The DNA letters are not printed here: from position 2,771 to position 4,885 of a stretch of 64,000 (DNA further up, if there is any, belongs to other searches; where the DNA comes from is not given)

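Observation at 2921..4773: Compact retron: RT fused to a TOPRIM nuclease domain (Ec67/Retron-Eco2-like) in an alphaproteobacterial core region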

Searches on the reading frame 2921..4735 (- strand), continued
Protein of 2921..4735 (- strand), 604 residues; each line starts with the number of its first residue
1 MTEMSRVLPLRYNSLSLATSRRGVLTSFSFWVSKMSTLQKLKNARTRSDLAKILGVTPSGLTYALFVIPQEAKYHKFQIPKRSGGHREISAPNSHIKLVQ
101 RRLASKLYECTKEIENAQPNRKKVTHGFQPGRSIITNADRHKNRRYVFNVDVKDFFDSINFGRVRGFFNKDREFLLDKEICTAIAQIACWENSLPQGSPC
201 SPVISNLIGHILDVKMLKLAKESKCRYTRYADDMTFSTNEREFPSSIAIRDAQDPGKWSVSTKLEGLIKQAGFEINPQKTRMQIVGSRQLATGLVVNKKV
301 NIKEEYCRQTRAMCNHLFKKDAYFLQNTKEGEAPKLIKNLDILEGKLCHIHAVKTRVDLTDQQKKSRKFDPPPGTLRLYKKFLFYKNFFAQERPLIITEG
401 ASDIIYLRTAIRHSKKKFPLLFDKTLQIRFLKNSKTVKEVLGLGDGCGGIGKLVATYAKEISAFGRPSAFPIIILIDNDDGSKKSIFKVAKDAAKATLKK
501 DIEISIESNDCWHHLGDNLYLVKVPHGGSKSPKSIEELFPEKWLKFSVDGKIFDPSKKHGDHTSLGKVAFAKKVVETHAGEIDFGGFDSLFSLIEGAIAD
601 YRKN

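Call 63: fold_search(model_id=the predicted structure, library=pdb)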
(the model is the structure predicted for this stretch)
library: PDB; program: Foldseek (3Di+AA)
matches with E <= 10: 1324; with E <= 0.001: 190
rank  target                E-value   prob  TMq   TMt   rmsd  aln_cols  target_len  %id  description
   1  9lm3_A                4.3e-49  1.00  0.48  0.47  27.3       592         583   35  cryo-EM structure of retron Eco2 (released 2025-09-17)
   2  9i2f_C                1.6e-47  1.00  0.49  0.48  27.3       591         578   34  Cryo-EM structure of retron Eco2 (Ec67) (released 2026-02-04)
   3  9lm3_E                2.9e-47  1.00  0.48  0.47  27.3       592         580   35  cryo-EM structure of retron Eco2 (released 2025-09-17)
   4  9i2f_A                5.9e-47  1.00  0.48  0.47  27.5       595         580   34  Cryo-EM structure of retron Eco2 (Ec67) (released 2026-02-04)
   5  9s1f_A                1.3e-45  1.00  0.48  0.48  27.2       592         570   34  Cryo-EM structure of activated retron Eco2 (Ec67) (released 2026-02-18)
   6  7v9x_A                8.1e-15  1.00  0.32  0.55  16.5       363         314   23  Cryo-EM structure of E.coli retron-Ec86 in complex with its effector at 2.8 angstrom (released 2022-08-31)
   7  9kjx_A                1.5e-14  1.00  0.33  0.59  17.0       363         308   21  Cryo-EM structure of the Retron-Eco7 complex (state 1) (released 2025-11-12)
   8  7v9u_A                2.0e-14  1.00  0.34  0.59  16.3       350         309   24  Cryo-EM structure of E.coli retron-Ec86 (RT-msDNA-RNA) at 3.2 angstrom (released 2022-08-31)
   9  9nnb_B                3.4e-13  1.00  0.33  0.59  17.4       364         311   21  Cryo-EM structure of the Retron Ec78 complex, PtuA:PtuB:RT (4:2:1) (released 2025-10-08)
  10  9l7p_E                3.8e-13  1.00  0.31  0.54  16.9       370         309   24  Cryo-EM structure of retron Ec78 system complex (released 2025-12-10)
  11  9n69_E                7.5e-12  1.00  0.31  0.55  16.9       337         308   21  Structure of the retron IA complex with HNH nuclease in the "down" orientation (released 2025-04-23)
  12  9e8z_H                9.3e-12  1.00  0.30  0.53  17.2       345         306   23  4-component structure of retron Ec83 (released 2025-07-02)
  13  9p4k_E                6.0e-11  1.00  0.30  0.45  24.0       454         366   16  The structure of Retron Eco8-SSB complex (released 2025-11-12)
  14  9lp9_A                9.2e-11  1.00  0.30  0.45  23.7       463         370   14  The cryo-EM structure of retron Eco8 in a standby state (released 2025-11-19)
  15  9vhe_A                9.8e-11  1.00  0.27  0.54  17.9       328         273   22  cryoEM structure of retron-Eco7 complex (released 2025-12-31)
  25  7r08_A                2.5e-09  1.00  0.28  0.32  24.4       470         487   13  Abortive infection DNA polymerase Abi-P2 (released 2022-09-07)
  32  7r08_B                5.9e-09  1.00  0.28  0.32  25.4       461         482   13  Abortive infection DNA polymerase Abi-P2 (released 2022-09-07)
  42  7r08_D                2.0e-08  1.00  0.28  0.33  27.5       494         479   12  Abortive infection DNA polymerase Abi-P2 (released 2022-09-07)
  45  7r08_C                2.8e-08  1.00  0.28  0.33  32.4       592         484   13  Abortive infection DNA polymerase Abi-P2 (released 2022-09-07)
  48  7r08_E                3.8e-08  1.00  0.28  0.32  25.4       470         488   12  Abortive infection DNA polymerase Abi-P2 (released 2022-09-07)
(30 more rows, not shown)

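Call 67: find_encoding_contigs(protein=P0002, flank=6000, max_places=3)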
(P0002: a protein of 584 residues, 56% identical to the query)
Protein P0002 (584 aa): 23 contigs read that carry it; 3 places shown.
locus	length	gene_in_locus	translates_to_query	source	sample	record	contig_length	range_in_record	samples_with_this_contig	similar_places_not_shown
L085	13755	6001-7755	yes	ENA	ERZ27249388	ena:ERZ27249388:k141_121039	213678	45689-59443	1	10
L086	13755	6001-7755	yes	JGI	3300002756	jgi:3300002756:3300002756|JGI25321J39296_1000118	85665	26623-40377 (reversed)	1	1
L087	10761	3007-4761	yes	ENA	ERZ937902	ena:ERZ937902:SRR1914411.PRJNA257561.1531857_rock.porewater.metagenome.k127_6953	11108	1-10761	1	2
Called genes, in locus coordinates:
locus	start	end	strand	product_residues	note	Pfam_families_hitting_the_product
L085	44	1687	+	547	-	PF00009:GTP_EFTU, PF01926:MMR_HSR1 (faint), PF22042:EF-G_D2, PF03144:GTP_EFTU_D2, PF16658:RF3_C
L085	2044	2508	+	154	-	PF00111:Fer2, PF01799:Fer2_2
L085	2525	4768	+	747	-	PF20256:MoCoBD_2, PF02738:MoCoBD_1, PF20256:MoCoBD_2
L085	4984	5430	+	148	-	PF05099:TerB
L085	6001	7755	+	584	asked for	PF00078:RVT_1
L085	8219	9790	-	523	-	PF00732:GMC_oxred_N, PF05199:GMC_oxred_C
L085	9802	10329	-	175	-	-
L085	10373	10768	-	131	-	PF00903:Glyoxalase, PF22677:Ble-like_N (weak), PF18029:Glyoxalase_6 (weak)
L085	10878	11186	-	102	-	PF13467:RHH_4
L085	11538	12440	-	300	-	PF00126:HTH_1, PF03466:LysR_substrate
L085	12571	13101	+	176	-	PF04945:YHS (weak)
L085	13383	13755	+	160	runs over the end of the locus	-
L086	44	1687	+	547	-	PF00009:GTP_EFTU, PF01926:MMR_HSR1 (faint), PF22042:EF-G_D2, PF03144:GTP_EFTU_D2, PF16658:RF3_C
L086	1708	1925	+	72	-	-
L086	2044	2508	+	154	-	PF00111:Fer2, PF01799:Fer2_2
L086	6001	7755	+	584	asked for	PF00078:RVT_1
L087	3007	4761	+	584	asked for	PF00078:RVT_1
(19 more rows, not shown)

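Call 68: find_encoding_contigs(protein=P0003, flank=6000, max_places=2)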
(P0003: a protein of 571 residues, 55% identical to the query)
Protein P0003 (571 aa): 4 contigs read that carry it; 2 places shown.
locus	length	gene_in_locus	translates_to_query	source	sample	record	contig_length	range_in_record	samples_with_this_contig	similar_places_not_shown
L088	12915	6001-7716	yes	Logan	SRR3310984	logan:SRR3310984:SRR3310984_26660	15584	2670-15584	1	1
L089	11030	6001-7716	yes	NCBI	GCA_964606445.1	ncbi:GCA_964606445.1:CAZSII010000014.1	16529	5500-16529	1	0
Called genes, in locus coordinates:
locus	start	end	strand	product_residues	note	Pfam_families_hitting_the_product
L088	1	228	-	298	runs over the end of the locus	-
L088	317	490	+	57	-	-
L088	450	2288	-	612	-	-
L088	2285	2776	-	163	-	PF20288:MC2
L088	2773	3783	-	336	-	PF20282:CTD6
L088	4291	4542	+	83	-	-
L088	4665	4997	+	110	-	PF12599:DUF3768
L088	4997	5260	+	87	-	-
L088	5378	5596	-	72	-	-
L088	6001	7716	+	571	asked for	PF00078:RVT_1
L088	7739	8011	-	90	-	PF05016:ParE_toxin (weak)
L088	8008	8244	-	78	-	-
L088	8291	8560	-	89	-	PF15738:YafQ_toxin, PF05016:ParE_toxin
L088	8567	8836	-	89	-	PF04221:RelB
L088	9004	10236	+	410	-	PF01656:CbiA, PF10609:ParA (weak), PF13614:AAA_31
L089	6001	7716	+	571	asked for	PF00078:RVT_1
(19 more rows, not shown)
